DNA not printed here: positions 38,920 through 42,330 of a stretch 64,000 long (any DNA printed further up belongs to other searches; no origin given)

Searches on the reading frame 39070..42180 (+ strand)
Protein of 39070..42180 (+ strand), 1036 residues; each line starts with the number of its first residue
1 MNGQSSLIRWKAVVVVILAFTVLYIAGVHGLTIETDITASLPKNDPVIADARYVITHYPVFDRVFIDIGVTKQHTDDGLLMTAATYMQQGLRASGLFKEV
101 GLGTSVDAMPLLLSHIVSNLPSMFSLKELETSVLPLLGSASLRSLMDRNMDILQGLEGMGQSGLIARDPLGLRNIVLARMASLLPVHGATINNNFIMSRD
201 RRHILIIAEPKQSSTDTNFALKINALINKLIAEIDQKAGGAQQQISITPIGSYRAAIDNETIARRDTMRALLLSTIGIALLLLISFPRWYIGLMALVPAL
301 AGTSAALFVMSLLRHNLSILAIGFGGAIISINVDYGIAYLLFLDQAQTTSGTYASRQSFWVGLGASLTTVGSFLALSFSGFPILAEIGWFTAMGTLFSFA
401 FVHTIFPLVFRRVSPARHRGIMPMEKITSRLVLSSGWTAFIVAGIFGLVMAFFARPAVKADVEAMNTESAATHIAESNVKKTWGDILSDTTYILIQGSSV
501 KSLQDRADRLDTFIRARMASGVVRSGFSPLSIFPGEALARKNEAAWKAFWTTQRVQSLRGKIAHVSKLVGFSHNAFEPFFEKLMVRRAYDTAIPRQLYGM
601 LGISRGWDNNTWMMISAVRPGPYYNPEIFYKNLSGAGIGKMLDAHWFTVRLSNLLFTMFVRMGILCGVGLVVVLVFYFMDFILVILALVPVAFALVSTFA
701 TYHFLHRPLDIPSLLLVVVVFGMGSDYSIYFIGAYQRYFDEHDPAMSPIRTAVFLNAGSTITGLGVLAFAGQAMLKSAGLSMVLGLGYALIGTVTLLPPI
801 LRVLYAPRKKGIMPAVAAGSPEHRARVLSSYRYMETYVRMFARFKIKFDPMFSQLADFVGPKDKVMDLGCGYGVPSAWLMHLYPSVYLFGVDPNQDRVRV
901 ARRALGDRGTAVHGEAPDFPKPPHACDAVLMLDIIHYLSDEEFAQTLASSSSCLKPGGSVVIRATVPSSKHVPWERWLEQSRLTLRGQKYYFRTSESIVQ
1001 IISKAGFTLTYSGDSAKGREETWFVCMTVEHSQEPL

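Call 47: search_protein_families(library=ncbifam, proteins=[window:39070-42180:+], max_evalue=0.01)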
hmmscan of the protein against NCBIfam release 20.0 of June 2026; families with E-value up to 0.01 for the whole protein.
window:39070-42180:+ (1036 aa): 18 families
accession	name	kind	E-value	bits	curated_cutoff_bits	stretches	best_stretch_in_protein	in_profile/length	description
TIGR00833.1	actII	subfamily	4.8e-21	74.8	874.7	2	661-813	177-339/910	MMPL family RND transporter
TIGR00921.1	2A067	subfamily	7.1e-21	73.9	351.9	3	658-810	194-352/733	hydrophobe/amphiphile efflux-3 (HAE3) family transporter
TIGR03480.1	HpnN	hypoth_equivalog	5.4e-16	57.8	751.85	2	652-801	707-856/862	hopanoid biosynthesis associated RND transporter like protein HpnN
NF045825.1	FAmtase_mtf2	equivalog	1.7e-08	34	400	1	843-989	42-185/248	fatty-acid O-methyltransferase Mtf2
NF045667.1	MTase_DVU1556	equivalog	6.1e-08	32.4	155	1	860-1016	21-169/213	DVU_1556 family methyltransferase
NF045823.1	PthPhpthDimycoMt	equivalog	2.9e-07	29.9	300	1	855-989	62-193/256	phthiotriol/phenolphthiotriol dimycocerosates methyltransferase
NF043040.1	corrin_prot_MT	hypoth_equivalog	4e-07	29.7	180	1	853-979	32-162/216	corrinoid protein-associated methyltransferase CpaM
TIGR02072.1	BioC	equivalog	1.4e-05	25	184.95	1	862-1008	35-172/244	malonyl-ACP O-methyltransferase BioC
NF002463.0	PRK01683.1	equivalog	0.00011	22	297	1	862-960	32-126/258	trans-aconitate 2-methyltransferase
TIGR04543.1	ketoArg_3Met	equivalog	0.00017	20.8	425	1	855-910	143-198/336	2-ketoarginine methyltransferase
TIGR01983.1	UbiG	equivalog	0.00023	20.6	102.95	1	862-962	50-151/228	bifunctional 2-polyprenyl-6-hydroxyphenol methylase/3-demethylubiquinol 3-O-methyltransferase UbiG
NF047649.1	MTase_UXPK_star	exception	0.00054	19.1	460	1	859-966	75-185/283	methyltransferase/UXPK-star double selenoprotein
TIGR02469.1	CbiT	equivalog_domain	0.0015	18.8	78.3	1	861-964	19-122/124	precorrin-6Y C5,15-methyltransferase (decarboxylating) subunit CbiT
NF008686.0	PRK11705.1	equivalog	0.0018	17.4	400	1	861-979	167-282/383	cyclopropane fatty acyl phospholipid synthase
NF052374.1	HopndTporHpnN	equivalog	0.0018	16.4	1100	1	654-798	709-851/858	hopanoid transporter HpnN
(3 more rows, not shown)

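Call 63: search_protein_families(library=pfam, proteins=[window:39070-42180:+], max_evalue=0.001)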
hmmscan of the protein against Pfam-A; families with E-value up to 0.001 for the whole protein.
window:39070-42180:+ (1036 aa): 8 families
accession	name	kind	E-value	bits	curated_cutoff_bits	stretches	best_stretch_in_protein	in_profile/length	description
PF13649.12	Methyltransf_25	-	4.4e-14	53.4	27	1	865-958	1-97/97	Methyltransferase domain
PF08241.18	Methyltransf_11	-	6.8e-12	46.3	21.2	1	867-962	2-95/95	Methyltransferase domain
PF13489.12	Methyltransf_23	-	8.2e-12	45.6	27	1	860-1010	21-162/164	Methyltransferase domain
PF08242.18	Methyltransf_12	-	5.6e-10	40.3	30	1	866-959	1-97/98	Methyltransferase domain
PF03176.21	MMPL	-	7.8e-10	38.6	20.5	2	198-416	82-305/333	MMPL family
PF00891.24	Methyltransf_2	-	3.3e-07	30.3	22.3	1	863-1007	64-209/210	O-methyltransferase domain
PF05175.20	MTS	-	3.9e-07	30.3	23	1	862-990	32-166/170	Methyltransferase small domain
PF13847.12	Methyltransf_31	-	7.9e-05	22.8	27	1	862-980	4-125/145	Methyltransferase domain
